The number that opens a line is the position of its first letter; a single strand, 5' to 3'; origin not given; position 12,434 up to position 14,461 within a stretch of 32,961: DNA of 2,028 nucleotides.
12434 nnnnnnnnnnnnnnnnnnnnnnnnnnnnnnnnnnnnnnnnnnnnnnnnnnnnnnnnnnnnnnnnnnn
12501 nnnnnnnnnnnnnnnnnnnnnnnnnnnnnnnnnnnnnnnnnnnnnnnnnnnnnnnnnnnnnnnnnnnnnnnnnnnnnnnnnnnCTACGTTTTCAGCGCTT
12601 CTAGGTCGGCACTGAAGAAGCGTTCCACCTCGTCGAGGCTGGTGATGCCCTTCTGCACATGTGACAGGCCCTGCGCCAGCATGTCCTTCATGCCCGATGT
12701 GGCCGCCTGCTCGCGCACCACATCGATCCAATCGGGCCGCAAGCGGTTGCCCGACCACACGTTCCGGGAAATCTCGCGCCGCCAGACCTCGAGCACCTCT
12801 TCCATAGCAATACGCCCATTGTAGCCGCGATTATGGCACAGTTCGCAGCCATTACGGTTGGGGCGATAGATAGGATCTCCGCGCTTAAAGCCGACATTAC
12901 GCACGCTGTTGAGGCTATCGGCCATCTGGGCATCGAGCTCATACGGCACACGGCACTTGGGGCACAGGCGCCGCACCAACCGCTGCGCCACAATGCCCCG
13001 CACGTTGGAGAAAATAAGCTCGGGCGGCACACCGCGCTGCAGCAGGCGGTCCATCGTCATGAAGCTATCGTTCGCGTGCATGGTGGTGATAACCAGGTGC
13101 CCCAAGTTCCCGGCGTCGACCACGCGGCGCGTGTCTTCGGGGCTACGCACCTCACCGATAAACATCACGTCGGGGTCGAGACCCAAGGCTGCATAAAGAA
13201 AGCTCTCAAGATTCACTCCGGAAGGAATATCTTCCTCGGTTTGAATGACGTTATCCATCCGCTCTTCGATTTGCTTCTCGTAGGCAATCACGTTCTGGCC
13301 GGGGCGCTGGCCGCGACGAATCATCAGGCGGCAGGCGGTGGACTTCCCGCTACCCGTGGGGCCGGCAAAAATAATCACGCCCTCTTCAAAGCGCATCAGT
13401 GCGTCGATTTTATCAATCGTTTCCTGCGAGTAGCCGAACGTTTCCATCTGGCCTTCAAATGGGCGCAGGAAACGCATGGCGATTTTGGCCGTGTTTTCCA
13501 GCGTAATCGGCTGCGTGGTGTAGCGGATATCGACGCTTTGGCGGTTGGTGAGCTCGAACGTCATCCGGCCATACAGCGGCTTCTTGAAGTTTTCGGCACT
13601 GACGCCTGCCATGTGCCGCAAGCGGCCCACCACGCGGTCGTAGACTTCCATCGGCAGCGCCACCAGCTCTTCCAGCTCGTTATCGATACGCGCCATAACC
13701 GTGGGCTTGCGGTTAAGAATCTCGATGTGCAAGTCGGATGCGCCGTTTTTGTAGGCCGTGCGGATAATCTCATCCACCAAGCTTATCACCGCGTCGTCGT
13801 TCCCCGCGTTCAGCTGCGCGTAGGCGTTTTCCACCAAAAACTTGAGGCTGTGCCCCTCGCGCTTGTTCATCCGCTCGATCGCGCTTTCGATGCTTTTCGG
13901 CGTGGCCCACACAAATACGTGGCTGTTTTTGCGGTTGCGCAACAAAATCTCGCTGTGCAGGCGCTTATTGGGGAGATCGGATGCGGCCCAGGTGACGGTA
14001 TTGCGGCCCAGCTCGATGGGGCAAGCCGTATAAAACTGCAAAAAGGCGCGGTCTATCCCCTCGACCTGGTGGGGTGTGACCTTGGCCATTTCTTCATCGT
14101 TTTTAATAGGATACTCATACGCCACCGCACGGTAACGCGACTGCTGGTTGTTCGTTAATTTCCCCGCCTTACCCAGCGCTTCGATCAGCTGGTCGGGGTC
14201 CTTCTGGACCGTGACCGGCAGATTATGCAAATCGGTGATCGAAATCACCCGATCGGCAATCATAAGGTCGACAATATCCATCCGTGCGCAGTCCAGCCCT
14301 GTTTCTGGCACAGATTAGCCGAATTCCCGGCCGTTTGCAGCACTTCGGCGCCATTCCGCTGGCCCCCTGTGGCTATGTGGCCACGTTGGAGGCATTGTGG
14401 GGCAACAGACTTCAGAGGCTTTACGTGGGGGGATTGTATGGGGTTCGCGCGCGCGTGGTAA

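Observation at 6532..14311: Compact, divergent type IV filament (T2SS/T4P-like) module with no secretin and no canonical pilins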

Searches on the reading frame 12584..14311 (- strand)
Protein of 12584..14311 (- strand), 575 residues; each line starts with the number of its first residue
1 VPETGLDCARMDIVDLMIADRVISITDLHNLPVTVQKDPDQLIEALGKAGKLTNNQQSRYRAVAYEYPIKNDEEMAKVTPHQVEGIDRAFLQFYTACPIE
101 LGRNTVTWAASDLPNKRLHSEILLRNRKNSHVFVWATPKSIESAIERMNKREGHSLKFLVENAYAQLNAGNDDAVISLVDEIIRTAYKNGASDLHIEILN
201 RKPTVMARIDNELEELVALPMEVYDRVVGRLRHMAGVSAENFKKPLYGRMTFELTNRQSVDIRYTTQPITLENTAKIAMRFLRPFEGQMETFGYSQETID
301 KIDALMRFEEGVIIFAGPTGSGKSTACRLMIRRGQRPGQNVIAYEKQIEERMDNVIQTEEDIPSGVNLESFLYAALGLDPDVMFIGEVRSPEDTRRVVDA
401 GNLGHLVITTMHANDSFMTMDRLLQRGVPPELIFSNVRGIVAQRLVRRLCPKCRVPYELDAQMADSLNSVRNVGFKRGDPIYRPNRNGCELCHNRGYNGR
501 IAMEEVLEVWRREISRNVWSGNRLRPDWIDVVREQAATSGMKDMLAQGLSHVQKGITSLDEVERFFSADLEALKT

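Call 3: search_protein_families(library=pfam, proteins=[window:12584-14311:-], max_evalue=1)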
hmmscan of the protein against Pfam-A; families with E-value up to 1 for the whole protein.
window:12584-14311:- (575 aa): 14 families
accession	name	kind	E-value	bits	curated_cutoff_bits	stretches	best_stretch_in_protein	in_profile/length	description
PF00437.27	T2SSE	-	4.7e-69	233.3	24.9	1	171-564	4-370/370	Type II/IV secretion system protein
PF05157.20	MshEN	-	1.8e-05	25.1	23.1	1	78-153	13-88/90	MshEN domain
PF13401.12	AAA_22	-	0.00029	21.6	27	1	308-339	3-34/130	AAA domain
PF13238.12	AAA_18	-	0.0034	18.3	29.4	1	313-361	1-50/128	AAA domain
PF20720.3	nSTAND3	-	0.04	14.1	27.2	1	309-352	16-58/155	Novel STAND NTPase 3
PF13476.12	AAA_23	-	0.064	14.3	27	1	307-325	16-34/201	AAA domain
PF13555.12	AAA_29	-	0.064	13.5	27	1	306-325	17-37/61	P-loop containing region of AAA domain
PF25199.1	nSTAND_NTPase5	-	0.072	13.4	34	1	309-355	40-87/145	Novel STAND NTPase 5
PF00005.33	ABC_tran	-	0.082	13.9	25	1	312-350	13-51/137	ABC transporter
PF03193.22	RsgA_GTPase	-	0.13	12.5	30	1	290-329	85-125/174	RsgA GTPase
PF13604.12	AAA_30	-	0.16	12.1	27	1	301-345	9-53/191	AAA domain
PF06414.18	Zeta_toxin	-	0.21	11.4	22.3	1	312-342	18-47/199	Zeta toxin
PF01637.24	ATPase_2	-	0.23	11.7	33.2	0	298-358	7-68/225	ATPase domain predominantly from Archaea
PF17574.7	TA_inhibitor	-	0.31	11.5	27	1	111-159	14-60/89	Inhibitor of toxin/antitoxin system (Gp4.5)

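Call 4: search_protein_families(library=ncbifam, proteins=[window:12584-14311:-], max_evalue=1)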
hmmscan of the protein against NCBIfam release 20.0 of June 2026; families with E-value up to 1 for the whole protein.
window:12584-14311:- (575 aa): 26 families (the best 25 are shown)
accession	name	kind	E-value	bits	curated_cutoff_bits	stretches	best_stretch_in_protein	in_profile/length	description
TIGR02533.1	type_II_gspE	equivalog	1.1e-74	251.9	630.25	1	139-564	71-484/486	type II secretion system ATPase GspE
TIGR02538.1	type_IV_pilB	equivalog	1.6e-73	248.2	675.65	1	13-565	2-561/564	type IV-A pilus assembly ATPase PilB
NF053534.1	T4PilAsmATPsTfpB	equivalog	5.5e-68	229.8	850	1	138-564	163-580/584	type IV pilus assembly ATPase TfpB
NF007755.0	PRK10436.1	equivalog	4.7e-66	223.3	617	1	92-566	15-459/465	type II secretion system protein GspE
NF041000.1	ATPase_ComGA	equivalog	4.6e-46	157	300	1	181-447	2-266/267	competence type IV pilus ATPase ComGA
TIGR01420.1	pilT_fam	subfamily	2e-25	89.7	319.1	1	179-449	2-271/343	PilT/PilU family type 4a pilus ATPase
TIGR02525.1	plasmid_TraJ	equivalog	7.4e-14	51.5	368.3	1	269-432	112-277/372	plasmid transfer ATPase TraJ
TIGR02782.1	TrbB_P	equivalog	1.4e-10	41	304.55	1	297-425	124-254/303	P-type conjugative transfer ATPase TrbB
TIGR02524.1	dot_icm_DotB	equivalog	8.3e-10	38.4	463.3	1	302-426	127-259/358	Dot/Icm type IV secretion system ATPase DotB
TIGR02788.1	VirB11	equivalog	3.3e-08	32.9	249.95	1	312-424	146-263/308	P-type DNA transfer ATPase VirB11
NF010469.0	PRK13894.1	subfamily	7.6e-08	32.1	508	1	301-423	141-264/320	conjugal transfer ATPase TrbB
NF010407.0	PRK13833.1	subfamily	2.8e-05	23.7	499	1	313-425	147-261/323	conjugal transfer protein TrbB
TIGR03819.1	heli_sec_ATPase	hypoth_equivalog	4e-05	23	373.15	1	274-416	139-290/340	TadA family conjugal transfer-associated ATPase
NF058587.1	archaellum_moto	equivalog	4.4e-05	22.4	550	1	357-424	325-394/527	archaellum flagellar ATPase motor FlaI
TIGR01313.1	therm_gnt_kin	subfamily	0.0038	17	113.75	1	123-174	88-139/164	gluconokinase, GntK/IdnK-type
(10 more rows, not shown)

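Call 8: find_related_loci(query=window:12584-14311:-, collection=genome_contigs, flank=10000)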
Query window:12584-14311:- (575 aa) in genome_contigs; peptide patterns used: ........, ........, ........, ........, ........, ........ (x = any residue, [..] = any of these).
119 stretches matched a pattern; 31 encode a relative of the query (tblastn E <= 1e-3); 29 distinct loci.
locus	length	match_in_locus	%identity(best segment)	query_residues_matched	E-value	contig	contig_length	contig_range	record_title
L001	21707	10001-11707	89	5-574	0e+0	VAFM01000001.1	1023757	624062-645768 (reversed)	MAG: Blastochloris viridis isolate S2_018_000_R2_106 S2_018_000_R2_scaffold_1, whole genome shotgun sequence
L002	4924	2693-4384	90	11-574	0e+0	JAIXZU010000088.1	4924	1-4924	MAG: Alphaproteobacteria bacterium isolate D8_MAG_00060 pond_D8_MAG_00060_000000000034, whole genome shotgun sequence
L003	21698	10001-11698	89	9-574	0e+0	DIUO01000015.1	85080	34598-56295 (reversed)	MAG TPA_asm: Proteobacteria bacterium UBA6156 UBA6156_contig_10674, whole genome shotgun sequence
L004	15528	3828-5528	88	8-574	0e+0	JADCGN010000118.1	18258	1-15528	MAG: Alphaproteobacteria bacterium isolate M179S2SP2A29QC M179S2_118, whole genome shotgun sequence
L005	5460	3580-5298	87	2-574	0e+0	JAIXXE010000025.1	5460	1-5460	MAG: Alphaproteobacteria bacterium isolate D4_MAG_00043 pond_D4_MAG_00043_000000000075, whole genome shotgun sequence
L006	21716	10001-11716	87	2-573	0e+0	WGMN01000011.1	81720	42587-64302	MAG: Proteobacteria bacterium isolate RI_491 c_000000186399, whole genome shotgun sequence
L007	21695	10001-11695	87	9-573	0e+0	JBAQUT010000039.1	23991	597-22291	MAG: Alphaproteobacteria bacterium isolate MFD03283_ilm_asm_bin39 k127_8188, whole genome shotgun sequence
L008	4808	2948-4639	85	11-574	0e+0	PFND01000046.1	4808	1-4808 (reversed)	MAG: Alphaproteobacteria bacterium CG_4_10_14_0_8_um_filter_53_9 CG_4_10_14_0.8_um_filter_scaffold_13986_c, whole genome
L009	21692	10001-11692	85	11-574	0e+0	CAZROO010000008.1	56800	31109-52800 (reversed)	MAG TPA_asm: uncultured Pseudomonadales bacterium isolate SRP263991_co5_643 genome assembly, contig: NODE_1235_length_56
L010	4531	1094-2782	81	11-573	0e+0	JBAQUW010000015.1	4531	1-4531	MAG: Alphaproteobacteria bacterium isolate MFD03283_ilm_asm_bin13 k127_123285, whole genome shotgun sequence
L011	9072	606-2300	80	9-573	0e+0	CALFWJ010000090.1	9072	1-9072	MAG: uncultured Alphaproteobacteria bacterium isolate H2_Bin_Bin_21 genome assembly, contig: c_000001082995, whole genom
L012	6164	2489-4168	77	12-571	0e+0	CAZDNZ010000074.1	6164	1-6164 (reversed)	MAG TPA_asm: uncultured Pseudomonadales bacterium isolate SRP141376_co5_134 genome assembly, contig: NODE_30012_length_6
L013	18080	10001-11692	80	11-574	0e+0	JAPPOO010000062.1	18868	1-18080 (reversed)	MAG: Alphaproteobacteria bacterium isolate SB9153_S2_bin_2 NODE_537_length_18868_cov_21.0542, whole genome shotgun seque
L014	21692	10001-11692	77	11-571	0e+0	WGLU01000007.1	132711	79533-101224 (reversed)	MAG: Proteobacteria bacterium isolate RI_95 c_000000019385, whole genome shotgun sequence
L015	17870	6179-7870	75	12-575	0e+0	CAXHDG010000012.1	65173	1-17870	MAG TPA_asm: uncultured Magnetococcales bacterium isolate SRR12480076_binner123_Refined_1 genome assembly, contig: ERZ98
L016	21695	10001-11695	75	11-574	0e+0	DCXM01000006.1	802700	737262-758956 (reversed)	MAG TPA_asm: Proteobacteria bacterium UBA2136 UBA2136_contig_480, whole genome shotgun sequence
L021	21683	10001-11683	84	11-571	0e+0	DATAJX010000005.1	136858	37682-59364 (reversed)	MAG TPA_asm: Alphaproteobacteria bacterium isolate SMAG_U6923 k141_32955, whole genome shotgun sequence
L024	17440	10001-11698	89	9-574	0e+0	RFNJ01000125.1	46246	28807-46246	MAG: Proteobacteria bacterium isolate LLD_154 Lanier.contig13670.46246bp, whole genome shotgun sequence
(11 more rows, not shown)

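Call 55: find_homologous_proteins(query=A9, max_evalue=1)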
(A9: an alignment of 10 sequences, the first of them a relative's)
Query A9 (10 sequences) (187 aa, profile of the alignment): 1862 proteins with E <= 1 among 5161 candidates; the best 120 are listed.
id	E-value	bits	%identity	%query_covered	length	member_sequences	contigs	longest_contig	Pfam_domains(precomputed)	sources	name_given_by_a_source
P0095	5.8e-83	295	100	100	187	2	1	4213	-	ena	-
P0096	6.7e-82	292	85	100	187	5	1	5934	-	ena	-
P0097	5.1e-81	289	82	100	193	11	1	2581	-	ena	-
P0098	1.5e-80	287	85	100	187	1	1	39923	-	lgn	-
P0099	1.5e-80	287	87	100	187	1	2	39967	-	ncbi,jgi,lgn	ncbi:MAG: hypothetical protein ACI9TY_001830 [Alphaproteobacteria bacterium]|jgi:hypothetical protei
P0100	3.0e-80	286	84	100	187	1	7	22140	-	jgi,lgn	jgi:hypothetical protein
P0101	1.1e-78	281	82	100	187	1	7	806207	-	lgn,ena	-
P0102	6.3e-74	266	67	100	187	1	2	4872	-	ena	-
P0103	7.5e-74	265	74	100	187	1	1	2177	-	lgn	-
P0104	5.7e-72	259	67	99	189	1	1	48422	-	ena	-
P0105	9.2e-72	259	44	89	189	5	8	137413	-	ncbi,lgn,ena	-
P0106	1.8e-71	258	64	99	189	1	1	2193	-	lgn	-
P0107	2.1e-71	257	69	97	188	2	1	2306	-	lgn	-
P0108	2.0e-68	248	39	94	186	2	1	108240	-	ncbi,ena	-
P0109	2.6e-68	247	63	97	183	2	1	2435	-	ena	-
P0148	2.8e-58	215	42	98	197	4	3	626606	-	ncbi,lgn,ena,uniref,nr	ncbi:MAG: hypothetical protein DI628_05625 [Blastochloris viridis]|uniref:Type II secretion system p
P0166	2.8e-56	208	44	99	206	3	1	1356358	-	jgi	jgi:hypothetical protein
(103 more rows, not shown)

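Call 56: find_encoding_contigs(protein=P0148, flank=10000, max_places=2)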
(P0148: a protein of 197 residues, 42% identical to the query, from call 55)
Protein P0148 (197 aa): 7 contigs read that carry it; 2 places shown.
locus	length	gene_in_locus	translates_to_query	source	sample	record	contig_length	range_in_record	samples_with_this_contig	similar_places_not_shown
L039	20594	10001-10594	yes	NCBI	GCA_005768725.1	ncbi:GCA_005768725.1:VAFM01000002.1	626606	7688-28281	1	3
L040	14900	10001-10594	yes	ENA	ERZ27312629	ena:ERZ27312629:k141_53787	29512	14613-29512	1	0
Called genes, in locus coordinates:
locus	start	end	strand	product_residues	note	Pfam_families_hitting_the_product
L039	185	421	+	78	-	PF20106:DUF6496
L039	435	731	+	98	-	-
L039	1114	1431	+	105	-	-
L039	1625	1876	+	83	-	-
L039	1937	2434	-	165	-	PF08534:Redoxin, PF00578:AhpC-TSA, PF13098:Thioredoxin_2 (weak), PF13905:Thioredoxin_8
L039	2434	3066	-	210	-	PF00440:TetR_N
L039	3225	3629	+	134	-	-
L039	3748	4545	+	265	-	-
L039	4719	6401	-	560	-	PF14849:YidC_periplas, PF02096:60KD_IMP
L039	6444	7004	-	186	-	PF10755:DUF2585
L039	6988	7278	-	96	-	PF01809:YidD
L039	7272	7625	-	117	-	PF00825:Ribonuclease_P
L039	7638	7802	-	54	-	PF00468:Ribosomal_L34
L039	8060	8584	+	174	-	PF00034:Cytochrom_C (weak)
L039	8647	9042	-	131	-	-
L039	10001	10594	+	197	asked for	-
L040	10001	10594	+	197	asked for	-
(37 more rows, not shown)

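Call 57: find_encoding_contigs(protein=P0166, flank=10000, max_places=2)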
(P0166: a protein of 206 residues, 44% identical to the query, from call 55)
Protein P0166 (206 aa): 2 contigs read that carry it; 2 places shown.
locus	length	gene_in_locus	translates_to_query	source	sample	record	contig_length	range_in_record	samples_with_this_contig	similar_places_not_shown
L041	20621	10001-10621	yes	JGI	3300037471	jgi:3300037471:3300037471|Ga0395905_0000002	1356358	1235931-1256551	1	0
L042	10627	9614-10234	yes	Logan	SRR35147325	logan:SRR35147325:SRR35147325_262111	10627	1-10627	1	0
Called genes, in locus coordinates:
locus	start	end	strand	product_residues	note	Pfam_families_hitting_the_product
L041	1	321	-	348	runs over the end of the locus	PF13439:Glyco_transf_4 (weak), PF20706:GT4-conflict, PF00534:Glycos_transf_1, PF13692:Glyco_trans_1_4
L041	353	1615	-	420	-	PF04932:Wzy_C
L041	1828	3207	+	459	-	PF00587:tRNA-synt_2b, PF03129:HGTP_anticodon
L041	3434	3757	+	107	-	-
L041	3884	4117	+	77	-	PF20106:DUF6496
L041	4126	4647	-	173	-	PF08534:Redoxin, PF00578:AhpC-TSA, PF00085:Thioredoxin (weak), PF13098:Thioredoxin_2 (weak), PF13905:Thioredoxin_8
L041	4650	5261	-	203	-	PF00440:TetR_N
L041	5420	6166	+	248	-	-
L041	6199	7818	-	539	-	PF14849:YidC_periplas, PF02096:60KD_IMP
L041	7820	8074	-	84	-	PF01809:YidD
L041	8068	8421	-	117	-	PF00825:Ribonuclease_P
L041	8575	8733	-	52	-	PF00468:Ribosomal_L34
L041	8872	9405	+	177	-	PF00034:Cytochrom_C (faint)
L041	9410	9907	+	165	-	-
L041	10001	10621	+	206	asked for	-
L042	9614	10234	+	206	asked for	-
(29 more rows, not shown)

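Call 61: search_solved_structures(query=window:12587-14281:-, max_evalue=1e-20)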
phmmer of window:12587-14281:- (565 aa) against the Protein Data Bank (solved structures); distinct sequences matched with E-value up to 1e-20: 13.
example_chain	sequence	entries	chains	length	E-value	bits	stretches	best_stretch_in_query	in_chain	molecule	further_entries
1p9r_A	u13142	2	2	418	6.7e-54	186.5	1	158-554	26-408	General secretion pathway protein E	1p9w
4ksr_A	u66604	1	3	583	1.3e-53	185.5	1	158-555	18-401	Type II secretion system protein E, Hemolysin-coregulated protein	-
4kss_A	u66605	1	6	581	1.5e-53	185.4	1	158-555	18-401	Type II secretion system protein E, hemolysin-coregulated protein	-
3jc8_Ba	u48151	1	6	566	9.6e-52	179.4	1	5-552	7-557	Type IV-A pilus assembly ATPase PilB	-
5tsg_B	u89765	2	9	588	1.7e-51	178.6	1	159-559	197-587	Type IV pilus biogenesis ATPase PilB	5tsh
6olj_C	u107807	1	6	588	4.6e-51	177.2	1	159-559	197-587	Type IV pilus biogenesis ATPase PilB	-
4pht_A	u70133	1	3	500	5.1e-51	177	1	160-555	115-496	General secretory pathway protein E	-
5zfr_A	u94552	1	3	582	2.7e-49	171.3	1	138-559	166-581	Type IV pilus biogenesis ATPase PilB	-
5oiu_A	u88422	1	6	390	5.4e-49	170.3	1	163-552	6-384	Type IV pilus assembly protein PilF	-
6ejf_A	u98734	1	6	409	7.6e-49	169.8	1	167-553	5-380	Type IV pilus assembly protein PilF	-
5it5_F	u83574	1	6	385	1.1e-48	169.4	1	167-552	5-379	ATP binding motif-containing protein PilF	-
6f8l_G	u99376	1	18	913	1.1e-48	169.3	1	161-553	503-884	Type IV pilus assembly protein PilF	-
8dze_A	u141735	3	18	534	2.1e-24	89.2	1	180-512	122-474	BfpD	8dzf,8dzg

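Call 62: search_dna_similar(query=window:12587-14281:-, collection=plasmids, mode=protein, max_rows=40, rows=spread)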
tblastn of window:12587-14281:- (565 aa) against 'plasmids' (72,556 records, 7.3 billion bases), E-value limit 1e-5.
Records with a match: 4173; places in all: 6344; records where one place covers at least 80% of the query: 25.
Best place of each record, by identity: <60% 4173.
By first word of the organism name: Escherichia 2223; Salmonella 525; Pseudomonas 226; Shigella 143; Vibrio 132; Ralstonia 121; Serratia 98; Klebsiella 78; Burkholderia 58; Enterobacter 49; and 162 more.
By predicted mobility (MOB-suite, as given by PLSDB): conjugative 2676; non-mobilizable 964; mobilizable 533.
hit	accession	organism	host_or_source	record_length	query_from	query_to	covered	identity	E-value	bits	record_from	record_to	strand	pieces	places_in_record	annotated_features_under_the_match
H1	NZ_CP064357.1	Miltoncostaea oceani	pure culture,marine sediment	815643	1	556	98%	27.7%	1e-47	186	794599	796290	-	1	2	GspE/PulE family protein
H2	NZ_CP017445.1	Escherichia coli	Cattle Hide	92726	157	561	72%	31.2%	8e-48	187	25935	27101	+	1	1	gspE: type II secretion system ATPase GspE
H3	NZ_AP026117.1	Escherichia coli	Homo sapiens,Cultured ...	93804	157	561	72%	31.2%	8e-48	187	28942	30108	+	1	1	gspE: type II secretion system ATPase GspE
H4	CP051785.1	Escherichia coli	cattle,feces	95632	157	561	72%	31.2%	8e-48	187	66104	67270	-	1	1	gspE: type II secretion system ATPase GspE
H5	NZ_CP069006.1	Sulfitobacter mediterraneus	Skeletonema costatum,The surface ...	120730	146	560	73%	28.7%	7e-43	172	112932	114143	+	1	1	ATPase, T2SS/T4P/T4SS family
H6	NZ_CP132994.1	Pseudomonas aeruginosa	Homo sapiens,sputum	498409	169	554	68%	30.8%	2e-39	161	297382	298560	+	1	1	ATPase, T2SS/T4P/T4SS family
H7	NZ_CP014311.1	Burkholderia sp. PAMC 26561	single cell,lichen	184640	151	559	72%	27.4%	7e-28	126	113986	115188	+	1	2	GspE/PulE family protein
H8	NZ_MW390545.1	Escherichia coli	-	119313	101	497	70%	27.6%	2e-20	103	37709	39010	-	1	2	ATPase, T2SS/T4P/T4SS family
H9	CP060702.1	Ralstonia solanacearum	tomato,cell culture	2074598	165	554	69%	27.8%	3e-34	146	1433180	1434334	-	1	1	none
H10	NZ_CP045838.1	Citrobacter sp. H12-3-2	flower,flower shop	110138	82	502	75%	25.3%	7e-22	108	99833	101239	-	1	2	ATPase, T2SS/T4P/T4SS family | pilP: type IV pilus biogenesis protein PilP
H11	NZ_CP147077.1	Escherichia coli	environmental,municipal wastewater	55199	123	497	66%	27.6%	6e-23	111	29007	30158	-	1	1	ATPase, T2SS/T4P/T4SS family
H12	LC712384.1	Escherichia coli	Crow,crow feces,feces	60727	123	497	66%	27.6%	6e-23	111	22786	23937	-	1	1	pilQ: type II secretion protein E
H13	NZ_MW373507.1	Escherichia coli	-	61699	123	497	66%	27.6%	6e-23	111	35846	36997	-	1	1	ATPase, T2SS/T4P/T4SS family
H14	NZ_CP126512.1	Escherichia coli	chicken manure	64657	123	497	66%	27.6%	6e-23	111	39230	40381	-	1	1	ATPase, T2SS/T4P/T4SS family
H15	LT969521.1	Pseudomonas aeruginosa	-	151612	169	553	68%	26.3%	9e-20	101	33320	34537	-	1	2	epsE_7: Type II secretion system protein E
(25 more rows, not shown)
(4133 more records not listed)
